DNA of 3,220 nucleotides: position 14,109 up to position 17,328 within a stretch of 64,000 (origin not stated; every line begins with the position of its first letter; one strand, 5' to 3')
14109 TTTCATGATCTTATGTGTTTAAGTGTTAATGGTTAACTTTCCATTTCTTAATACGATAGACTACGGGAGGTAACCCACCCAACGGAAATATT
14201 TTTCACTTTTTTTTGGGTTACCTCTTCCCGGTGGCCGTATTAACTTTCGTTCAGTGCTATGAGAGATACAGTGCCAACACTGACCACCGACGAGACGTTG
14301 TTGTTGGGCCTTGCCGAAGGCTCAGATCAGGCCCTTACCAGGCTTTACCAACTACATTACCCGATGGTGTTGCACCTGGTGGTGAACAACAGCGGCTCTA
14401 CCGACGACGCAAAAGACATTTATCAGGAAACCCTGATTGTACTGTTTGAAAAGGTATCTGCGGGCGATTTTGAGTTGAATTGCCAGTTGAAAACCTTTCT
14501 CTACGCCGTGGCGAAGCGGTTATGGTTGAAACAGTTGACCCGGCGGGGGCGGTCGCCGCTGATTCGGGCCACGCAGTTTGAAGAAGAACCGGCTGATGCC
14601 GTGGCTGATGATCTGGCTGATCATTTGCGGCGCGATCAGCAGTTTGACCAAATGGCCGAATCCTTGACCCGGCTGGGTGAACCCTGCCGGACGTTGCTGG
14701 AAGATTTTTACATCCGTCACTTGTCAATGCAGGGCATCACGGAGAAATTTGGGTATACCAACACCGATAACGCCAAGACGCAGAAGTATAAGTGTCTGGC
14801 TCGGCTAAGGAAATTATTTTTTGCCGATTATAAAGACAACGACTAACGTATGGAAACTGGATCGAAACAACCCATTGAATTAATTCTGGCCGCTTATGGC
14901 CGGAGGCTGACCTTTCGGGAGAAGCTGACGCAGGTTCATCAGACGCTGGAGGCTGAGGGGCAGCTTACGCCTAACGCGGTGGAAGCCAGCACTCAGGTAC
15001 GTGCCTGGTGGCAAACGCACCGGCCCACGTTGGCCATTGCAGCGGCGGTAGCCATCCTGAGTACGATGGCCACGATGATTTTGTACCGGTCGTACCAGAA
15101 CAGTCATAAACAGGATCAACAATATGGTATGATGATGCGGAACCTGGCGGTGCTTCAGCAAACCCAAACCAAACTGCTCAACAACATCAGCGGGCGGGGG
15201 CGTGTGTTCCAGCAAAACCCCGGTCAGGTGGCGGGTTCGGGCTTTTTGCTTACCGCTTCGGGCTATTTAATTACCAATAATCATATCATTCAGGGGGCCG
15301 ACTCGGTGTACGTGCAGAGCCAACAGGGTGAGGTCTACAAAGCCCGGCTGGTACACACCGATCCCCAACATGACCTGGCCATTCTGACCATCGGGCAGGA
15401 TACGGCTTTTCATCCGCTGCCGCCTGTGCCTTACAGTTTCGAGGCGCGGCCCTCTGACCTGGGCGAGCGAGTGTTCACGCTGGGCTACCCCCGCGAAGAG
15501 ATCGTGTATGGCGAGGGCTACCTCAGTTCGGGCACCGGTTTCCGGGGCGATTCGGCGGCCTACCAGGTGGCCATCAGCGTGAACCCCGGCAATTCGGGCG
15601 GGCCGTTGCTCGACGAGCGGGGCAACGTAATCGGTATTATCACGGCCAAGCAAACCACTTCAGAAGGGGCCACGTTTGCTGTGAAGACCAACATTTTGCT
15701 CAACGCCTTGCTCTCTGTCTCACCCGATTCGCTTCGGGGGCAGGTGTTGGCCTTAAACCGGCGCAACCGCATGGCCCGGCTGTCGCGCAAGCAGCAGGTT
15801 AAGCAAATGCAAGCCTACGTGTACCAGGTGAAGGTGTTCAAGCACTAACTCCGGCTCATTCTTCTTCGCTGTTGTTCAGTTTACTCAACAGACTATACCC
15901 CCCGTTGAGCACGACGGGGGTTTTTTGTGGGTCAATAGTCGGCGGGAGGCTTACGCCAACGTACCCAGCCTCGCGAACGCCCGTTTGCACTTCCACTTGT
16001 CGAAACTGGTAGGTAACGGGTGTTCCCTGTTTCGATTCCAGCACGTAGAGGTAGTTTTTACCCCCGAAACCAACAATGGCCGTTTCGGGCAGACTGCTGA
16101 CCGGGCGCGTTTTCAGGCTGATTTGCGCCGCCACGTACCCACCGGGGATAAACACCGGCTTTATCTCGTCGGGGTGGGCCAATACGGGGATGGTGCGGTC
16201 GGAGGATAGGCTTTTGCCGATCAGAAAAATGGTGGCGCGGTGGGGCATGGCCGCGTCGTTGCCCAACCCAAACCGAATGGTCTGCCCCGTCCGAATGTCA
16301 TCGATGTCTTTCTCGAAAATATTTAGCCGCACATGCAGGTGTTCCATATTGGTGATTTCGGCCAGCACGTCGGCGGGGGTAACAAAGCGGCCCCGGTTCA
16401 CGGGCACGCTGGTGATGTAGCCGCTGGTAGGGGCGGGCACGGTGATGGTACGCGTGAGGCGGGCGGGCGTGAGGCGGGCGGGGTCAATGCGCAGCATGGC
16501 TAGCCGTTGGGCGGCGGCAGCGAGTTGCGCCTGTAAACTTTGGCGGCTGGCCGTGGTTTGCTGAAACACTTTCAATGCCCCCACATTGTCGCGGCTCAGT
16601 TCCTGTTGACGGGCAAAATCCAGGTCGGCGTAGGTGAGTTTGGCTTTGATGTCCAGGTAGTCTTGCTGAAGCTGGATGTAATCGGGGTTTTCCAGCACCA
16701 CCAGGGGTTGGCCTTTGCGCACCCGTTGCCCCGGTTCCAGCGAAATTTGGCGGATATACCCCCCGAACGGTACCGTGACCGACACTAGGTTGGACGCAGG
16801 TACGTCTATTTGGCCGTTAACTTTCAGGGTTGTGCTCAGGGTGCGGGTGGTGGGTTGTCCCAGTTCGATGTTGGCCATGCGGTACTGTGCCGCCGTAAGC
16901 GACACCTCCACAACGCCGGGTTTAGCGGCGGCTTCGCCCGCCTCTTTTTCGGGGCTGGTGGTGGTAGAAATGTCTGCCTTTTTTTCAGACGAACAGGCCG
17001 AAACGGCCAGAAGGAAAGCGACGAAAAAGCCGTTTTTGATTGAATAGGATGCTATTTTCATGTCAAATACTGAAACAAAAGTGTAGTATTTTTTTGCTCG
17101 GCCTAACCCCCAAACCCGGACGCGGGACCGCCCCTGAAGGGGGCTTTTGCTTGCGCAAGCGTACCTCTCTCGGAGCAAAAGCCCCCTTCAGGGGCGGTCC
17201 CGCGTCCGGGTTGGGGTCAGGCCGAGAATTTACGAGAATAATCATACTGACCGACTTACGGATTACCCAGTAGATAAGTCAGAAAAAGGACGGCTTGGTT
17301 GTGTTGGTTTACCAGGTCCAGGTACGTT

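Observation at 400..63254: Window-wide ~100-fold over-represented 9-mer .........: candidate DNA-uptake-sequence or HIP1-like system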

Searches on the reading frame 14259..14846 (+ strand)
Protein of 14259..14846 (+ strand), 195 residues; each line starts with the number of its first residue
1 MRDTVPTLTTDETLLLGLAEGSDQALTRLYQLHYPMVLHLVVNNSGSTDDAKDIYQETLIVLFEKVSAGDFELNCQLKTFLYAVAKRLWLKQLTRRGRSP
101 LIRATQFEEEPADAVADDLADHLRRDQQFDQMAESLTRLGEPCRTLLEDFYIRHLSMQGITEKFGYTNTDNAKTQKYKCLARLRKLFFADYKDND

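Call 24: search_protein_families(library=pfam, proteins=[window:14259-14846:+])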
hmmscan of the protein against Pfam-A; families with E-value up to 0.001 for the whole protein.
window:14259-14846:+ (195 aa): 1 family
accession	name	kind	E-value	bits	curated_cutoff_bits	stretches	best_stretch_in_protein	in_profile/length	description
PF04542.20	Sigma70_r2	-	2.1e-10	40.7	24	1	29-98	1-70/71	Sigma-70 region 2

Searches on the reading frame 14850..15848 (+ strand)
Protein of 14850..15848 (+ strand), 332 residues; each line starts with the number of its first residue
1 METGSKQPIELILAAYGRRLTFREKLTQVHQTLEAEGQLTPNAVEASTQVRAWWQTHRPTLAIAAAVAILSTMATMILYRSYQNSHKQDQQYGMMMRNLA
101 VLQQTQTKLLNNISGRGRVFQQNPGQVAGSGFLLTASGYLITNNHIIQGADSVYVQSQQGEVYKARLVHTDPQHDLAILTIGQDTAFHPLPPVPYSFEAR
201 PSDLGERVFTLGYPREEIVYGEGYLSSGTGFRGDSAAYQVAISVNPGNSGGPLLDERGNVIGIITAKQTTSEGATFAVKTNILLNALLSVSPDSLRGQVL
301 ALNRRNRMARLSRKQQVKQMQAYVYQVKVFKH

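Call 24: search_protein_families(library=pfam, proteins=[window:14850-15848:+])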
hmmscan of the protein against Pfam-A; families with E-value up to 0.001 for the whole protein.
window:14850-15848:+ (332 aa): 2 families
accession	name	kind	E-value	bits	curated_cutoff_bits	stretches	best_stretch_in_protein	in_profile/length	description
PF13365.12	Trypsin_2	-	9.3e-27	95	27.6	1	129-263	1-144/144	Trypsin-like peptidase domain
PF00089.32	Trypsin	-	4.2e-10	40.3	20.6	1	122-281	19-214/220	Trypsin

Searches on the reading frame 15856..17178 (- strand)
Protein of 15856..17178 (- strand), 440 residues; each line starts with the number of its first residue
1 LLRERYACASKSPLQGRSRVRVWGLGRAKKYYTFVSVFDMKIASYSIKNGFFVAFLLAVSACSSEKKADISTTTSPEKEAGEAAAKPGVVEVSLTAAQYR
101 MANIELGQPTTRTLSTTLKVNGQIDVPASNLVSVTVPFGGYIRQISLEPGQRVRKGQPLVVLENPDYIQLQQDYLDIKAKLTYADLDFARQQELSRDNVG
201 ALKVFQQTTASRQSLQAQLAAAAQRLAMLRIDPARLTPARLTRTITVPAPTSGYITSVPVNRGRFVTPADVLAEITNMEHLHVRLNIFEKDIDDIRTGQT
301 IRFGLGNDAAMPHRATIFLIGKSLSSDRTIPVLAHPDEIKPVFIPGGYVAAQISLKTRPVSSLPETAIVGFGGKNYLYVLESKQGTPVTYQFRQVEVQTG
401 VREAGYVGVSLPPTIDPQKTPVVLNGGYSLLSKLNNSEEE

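Call 9: search_protein_families(library=pfam, proteins=[window:15856-17178:-])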
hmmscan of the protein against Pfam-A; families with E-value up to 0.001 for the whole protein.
window:15856-17178:- (440 aa): 4 families
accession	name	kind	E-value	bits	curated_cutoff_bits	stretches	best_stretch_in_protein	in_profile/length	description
PF16576.10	HlyD_D23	-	7e-28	97.8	30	1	114-322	2-186/214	Barrel-sandwich domain of CusB or HlyD membrane-fusion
PF13437.12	HlyD_3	-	1.1e-18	68.3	22.2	1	247-338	2-95/106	HlyD family secretion protein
PF13533.13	Biotin_lipoyl_2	-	1.1e-07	31.9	29.8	0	132-163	1-32/32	Biotin-lipoyl like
PF00364.28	Biotin_lipoyl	-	1.4e-05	25.2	22.1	0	134-162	45-73/73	Biotin-requiring enzyme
